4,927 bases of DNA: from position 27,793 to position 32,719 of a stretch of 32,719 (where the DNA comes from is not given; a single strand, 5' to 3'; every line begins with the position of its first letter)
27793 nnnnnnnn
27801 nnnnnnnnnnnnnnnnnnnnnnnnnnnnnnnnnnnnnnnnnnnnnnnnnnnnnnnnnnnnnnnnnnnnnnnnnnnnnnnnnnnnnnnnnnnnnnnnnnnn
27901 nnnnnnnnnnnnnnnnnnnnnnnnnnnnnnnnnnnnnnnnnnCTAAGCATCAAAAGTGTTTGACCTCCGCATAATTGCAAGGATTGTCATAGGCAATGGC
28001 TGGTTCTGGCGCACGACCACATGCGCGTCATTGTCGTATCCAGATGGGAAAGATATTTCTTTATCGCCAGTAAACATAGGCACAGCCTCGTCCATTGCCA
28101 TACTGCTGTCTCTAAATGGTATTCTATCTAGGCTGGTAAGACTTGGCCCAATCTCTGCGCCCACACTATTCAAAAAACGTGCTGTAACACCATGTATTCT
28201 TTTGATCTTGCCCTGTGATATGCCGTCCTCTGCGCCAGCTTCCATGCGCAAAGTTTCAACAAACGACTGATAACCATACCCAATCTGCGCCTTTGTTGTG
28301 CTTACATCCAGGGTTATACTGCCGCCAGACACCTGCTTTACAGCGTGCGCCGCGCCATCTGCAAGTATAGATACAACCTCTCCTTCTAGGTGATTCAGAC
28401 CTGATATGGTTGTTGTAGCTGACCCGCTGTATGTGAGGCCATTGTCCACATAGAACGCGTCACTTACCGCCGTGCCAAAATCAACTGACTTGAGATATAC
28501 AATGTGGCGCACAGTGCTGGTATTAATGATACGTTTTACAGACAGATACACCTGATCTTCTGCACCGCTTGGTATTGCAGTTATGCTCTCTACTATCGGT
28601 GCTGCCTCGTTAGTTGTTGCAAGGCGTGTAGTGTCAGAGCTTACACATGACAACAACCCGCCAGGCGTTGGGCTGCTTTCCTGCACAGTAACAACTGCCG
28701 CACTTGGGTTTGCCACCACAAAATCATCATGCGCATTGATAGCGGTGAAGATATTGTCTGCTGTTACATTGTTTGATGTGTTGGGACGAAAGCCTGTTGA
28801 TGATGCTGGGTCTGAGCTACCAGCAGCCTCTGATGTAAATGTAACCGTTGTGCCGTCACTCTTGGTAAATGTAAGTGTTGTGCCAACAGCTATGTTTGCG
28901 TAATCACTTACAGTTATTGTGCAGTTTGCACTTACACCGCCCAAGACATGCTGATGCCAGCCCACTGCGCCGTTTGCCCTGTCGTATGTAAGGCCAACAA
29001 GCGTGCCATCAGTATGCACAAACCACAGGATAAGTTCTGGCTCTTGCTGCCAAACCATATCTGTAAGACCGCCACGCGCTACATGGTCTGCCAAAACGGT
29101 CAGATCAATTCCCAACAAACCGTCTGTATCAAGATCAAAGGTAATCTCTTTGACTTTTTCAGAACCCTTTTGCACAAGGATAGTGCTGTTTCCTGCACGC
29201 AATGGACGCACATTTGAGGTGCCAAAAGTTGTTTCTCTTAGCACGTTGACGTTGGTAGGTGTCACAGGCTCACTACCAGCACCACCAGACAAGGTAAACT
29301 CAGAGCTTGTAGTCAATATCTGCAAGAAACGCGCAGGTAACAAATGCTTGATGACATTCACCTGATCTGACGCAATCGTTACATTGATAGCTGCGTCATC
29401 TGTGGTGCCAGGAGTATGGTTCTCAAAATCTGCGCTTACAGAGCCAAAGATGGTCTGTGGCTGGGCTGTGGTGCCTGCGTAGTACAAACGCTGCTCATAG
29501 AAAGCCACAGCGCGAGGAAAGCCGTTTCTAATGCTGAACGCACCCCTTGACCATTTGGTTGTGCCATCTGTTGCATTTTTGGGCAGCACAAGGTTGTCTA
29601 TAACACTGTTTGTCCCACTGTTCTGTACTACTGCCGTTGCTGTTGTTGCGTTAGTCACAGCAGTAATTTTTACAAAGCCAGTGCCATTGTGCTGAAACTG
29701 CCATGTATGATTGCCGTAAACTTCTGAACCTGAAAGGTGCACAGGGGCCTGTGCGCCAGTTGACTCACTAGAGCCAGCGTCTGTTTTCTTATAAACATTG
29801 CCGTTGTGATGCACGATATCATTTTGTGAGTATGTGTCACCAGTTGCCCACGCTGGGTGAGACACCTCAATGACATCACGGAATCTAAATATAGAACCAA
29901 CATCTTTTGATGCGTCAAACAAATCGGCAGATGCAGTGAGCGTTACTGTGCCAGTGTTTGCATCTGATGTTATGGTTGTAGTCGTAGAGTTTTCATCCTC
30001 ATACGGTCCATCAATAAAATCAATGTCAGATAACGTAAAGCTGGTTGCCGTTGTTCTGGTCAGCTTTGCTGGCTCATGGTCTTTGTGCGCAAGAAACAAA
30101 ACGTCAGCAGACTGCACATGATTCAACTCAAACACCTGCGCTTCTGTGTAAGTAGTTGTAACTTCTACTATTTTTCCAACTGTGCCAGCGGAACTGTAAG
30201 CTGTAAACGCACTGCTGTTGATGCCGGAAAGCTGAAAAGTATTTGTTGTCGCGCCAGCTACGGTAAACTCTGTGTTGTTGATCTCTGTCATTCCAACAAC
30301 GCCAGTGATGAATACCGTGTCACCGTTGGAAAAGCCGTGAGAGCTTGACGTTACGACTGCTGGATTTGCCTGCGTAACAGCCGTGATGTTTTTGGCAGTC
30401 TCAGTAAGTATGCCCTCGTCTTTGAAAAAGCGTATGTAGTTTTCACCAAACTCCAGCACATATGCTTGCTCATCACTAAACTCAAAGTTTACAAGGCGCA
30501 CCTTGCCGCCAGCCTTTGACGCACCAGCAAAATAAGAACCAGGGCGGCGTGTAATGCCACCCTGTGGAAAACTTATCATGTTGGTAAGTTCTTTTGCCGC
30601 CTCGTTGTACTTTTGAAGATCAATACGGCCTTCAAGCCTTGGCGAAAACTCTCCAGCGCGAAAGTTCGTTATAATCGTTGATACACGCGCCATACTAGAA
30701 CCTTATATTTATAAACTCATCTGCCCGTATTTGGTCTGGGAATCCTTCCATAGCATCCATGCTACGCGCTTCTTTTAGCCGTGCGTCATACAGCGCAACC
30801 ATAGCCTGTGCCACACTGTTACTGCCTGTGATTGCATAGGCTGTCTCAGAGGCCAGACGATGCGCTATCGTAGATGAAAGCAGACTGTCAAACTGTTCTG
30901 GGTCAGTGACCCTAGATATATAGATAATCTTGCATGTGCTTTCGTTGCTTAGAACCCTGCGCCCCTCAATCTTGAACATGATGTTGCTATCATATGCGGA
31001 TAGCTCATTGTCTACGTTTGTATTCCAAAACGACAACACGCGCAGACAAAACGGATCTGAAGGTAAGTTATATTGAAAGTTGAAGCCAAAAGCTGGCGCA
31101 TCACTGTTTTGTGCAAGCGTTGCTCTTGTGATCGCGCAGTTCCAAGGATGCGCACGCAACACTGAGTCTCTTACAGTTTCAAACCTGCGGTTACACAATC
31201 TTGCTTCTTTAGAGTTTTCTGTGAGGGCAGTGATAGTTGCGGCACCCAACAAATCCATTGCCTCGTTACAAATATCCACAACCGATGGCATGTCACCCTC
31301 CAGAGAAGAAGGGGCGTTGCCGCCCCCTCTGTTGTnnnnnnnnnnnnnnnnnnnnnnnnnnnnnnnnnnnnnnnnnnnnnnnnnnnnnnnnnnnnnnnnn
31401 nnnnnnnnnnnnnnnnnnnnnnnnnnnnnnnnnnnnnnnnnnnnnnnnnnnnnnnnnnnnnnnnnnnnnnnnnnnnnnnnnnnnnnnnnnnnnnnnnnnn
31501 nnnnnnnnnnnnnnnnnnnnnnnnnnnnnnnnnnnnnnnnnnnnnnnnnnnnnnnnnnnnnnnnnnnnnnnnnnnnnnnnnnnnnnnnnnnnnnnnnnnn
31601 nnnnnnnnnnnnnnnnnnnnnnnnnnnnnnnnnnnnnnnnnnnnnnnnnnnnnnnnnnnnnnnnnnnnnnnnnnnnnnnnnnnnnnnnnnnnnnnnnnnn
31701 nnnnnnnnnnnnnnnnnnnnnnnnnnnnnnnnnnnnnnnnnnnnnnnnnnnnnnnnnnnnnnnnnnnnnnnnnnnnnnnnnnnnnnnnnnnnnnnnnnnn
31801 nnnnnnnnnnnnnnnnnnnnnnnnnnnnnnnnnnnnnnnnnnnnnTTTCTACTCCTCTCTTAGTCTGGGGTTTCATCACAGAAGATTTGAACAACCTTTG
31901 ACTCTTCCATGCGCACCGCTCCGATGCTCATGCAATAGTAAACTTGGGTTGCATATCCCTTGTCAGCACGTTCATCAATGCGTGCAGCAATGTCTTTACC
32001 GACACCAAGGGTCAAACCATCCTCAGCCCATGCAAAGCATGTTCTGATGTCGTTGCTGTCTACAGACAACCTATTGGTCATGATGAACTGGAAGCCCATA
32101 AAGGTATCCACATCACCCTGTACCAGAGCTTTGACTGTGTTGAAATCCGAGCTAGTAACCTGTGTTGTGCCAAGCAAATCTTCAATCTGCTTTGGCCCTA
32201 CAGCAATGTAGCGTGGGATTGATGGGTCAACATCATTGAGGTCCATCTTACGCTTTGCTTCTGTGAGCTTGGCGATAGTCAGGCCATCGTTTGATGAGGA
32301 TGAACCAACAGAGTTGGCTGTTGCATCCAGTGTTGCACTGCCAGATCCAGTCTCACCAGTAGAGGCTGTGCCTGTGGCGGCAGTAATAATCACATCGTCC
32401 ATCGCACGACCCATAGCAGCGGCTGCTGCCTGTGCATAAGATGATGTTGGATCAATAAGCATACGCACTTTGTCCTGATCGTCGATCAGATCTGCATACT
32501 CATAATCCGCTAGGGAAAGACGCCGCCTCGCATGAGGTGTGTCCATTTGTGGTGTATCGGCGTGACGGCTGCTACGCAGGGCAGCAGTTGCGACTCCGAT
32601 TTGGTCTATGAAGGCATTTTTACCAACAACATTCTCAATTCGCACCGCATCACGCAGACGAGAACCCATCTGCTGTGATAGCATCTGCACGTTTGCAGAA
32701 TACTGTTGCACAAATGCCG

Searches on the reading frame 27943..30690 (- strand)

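Call 73: search_protein_families(library=phrogs, proteins=[window:27943-30690:-], max_evalue=0.00001)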
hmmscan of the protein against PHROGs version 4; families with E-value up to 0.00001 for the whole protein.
window:27943-30690:- (915 aa): 5 families
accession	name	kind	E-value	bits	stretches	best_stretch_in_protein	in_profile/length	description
phrog_376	-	tail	5.1e-197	657.6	2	2-592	3-501/712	tail protein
phrog_15566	-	tail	4.2e-85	287.3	3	368-593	24-252/552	tail protein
phrog_20269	-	unknown function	4.4e-59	201.4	1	6-420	6-330/374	-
phrog_30010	-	unknown function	7.8e-25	88.6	1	505-593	181-273/517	-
phrog_584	-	tail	5.3e-14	53.5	1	97-202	18-126/218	major tail protein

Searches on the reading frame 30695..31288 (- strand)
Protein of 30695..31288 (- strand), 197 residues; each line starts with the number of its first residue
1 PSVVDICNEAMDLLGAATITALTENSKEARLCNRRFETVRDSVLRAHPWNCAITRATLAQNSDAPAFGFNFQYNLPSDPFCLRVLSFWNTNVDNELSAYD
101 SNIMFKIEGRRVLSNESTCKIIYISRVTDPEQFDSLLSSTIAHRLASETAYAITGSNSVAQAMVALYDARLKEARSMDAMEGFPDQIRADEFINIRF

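Call 73: search_protein_families(library=phrogs, proteins=[window:30695-31288:-], max_evalue=0.00001)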
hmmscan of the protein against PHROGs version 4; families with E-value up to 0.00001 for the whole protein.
window:30695-31288:- (197 aa): 2 families
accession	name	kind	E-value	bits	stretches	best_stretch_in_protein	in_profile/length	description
phrog_394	-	tail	1.3e-54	185.6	1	2-196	3-188/190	tail protein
phrog_9239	-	tail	3.3e-18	66.5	1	1-196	2-188/741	tail tubular protein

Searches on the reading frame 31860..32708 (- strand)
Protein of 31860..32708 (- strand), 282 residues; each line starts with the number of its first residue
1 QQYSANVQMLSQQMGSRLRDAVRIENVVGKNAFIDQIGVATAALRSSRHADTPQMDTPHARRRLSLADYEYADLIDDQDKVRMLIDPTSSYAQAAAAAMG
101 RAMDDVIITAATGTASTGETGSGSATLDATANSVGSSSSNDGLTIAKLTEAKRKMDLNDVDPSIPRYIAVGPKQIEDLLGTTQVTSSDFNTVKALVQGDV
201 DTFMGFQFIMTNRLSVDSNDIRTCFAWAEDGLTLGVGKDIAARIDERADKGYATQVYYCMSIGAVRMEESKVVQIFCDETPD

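Call 73: search_protein_families(library=phrogs, proteins=[window:31860-32708:-], max_evalue=0.00001)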
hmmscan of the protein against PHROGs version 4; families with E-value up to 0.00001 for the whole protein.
window:31860-32708:- (282 aa): 2 families
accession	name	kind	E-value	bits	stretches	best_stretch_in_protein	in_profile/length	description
phrog_3437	-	head and packaging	2.6e-85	287.2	1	1-279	13-293/294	major head protein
phrog_267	-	head and packaging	5.5e-14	53.1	1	29-245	72-292/410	major head protein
